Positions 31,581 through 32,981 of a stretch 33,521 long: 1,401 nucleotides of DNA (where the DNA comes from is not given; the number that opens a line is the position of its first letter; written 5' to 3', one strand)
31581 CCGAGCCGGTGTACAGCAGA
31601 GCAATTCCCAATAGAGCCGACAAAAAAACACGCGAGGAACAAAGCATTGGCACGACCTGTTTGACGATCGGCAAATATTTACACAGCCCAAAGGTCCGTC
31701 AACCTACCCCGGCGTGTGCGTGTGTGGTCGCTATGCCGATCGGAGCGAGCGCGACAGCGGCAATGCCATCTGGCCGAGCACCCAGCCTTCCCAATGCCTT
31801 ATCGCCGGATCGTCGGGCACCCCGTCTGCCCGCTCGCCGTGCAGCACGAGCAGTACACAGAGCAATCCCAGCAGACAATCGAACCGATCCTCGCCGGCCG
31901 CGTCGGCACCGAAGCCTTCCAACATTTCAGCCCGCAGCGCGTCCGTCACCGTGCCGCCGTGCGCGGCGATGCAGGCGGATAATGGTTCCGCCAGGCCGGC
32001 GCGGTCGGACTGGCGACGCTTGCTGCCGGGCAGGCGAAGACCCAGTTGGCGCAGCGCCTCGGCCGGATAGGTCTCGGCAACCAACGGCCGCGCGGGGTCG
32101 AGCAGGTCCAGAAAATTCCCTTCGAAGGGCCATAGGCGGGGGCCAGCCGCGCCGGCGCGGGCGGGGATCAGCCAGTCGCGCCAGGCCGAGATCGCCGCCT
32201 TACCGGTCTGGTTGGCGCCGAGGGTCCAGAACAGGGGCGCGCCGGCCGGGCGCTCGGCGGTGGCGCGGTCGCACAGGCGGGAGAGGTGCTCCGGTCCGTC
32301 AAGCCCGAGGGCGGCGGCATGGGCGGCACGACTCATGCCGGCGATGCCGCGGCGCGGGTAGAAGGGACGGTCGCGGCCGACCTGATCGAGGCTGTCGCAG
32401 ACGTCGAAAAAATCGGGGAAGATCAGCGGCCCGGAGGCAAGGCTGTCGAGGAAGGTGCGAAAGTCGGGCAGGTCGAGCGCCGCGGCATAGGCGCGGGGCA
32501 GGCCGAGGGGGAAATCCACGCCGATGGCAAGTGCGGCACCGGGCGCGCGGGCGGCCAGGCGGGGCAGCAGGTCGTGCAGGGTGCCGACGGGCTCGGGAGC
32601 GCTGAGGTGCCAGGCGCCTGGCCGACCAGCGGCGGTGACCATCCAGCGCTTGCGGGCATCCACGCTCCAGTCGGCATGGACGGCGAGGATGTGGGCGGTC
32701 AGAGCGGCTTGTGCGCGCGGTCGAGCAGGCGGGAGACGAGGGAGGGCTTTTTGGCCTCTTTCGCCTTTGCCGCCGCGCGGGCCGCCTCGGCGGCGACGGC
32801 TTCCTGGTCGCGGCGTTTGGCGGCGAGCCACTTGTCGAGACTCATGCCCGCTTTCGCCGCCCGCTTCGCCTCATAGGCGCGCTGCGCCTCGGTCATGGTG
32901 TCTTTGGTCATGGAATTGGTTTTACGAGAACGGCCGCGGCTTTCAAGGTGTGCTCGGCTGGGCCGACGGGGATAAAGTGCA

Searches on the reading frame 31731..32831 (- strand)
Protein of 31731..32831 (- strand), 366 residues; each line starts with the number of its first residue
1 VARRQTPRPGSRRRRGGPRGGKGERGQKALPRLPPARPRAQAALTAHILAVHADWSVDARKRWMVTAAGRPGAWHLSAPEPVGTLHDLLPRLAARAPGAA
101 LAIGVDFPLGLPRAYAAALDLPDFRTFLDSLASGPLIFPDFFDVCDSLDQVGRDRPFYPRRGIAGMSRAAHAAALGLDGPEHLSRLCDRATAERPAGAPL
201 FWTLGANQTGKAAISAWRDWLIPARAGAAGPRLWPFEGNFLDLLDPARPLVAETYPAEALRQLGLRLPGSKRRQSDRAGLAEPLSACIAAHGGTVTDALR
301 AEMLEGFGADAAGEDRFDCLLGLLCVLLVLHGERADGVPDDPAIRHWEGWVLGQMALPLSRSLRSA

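Call 55: search_protein_families(library=pfam, proteins=[window:31731-32831:-], max_evalue=0.01)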
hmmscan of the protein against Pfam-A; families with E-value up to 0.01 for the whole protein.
window:31731-32831:- (366 aa): 1 family
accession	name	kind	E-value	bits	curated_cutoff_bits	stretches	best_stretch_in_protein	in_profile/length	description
PF04250.19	DUF429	-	2.9e-07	30.9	23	1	57-342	2-212/214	Protein of unknown function (DUF429)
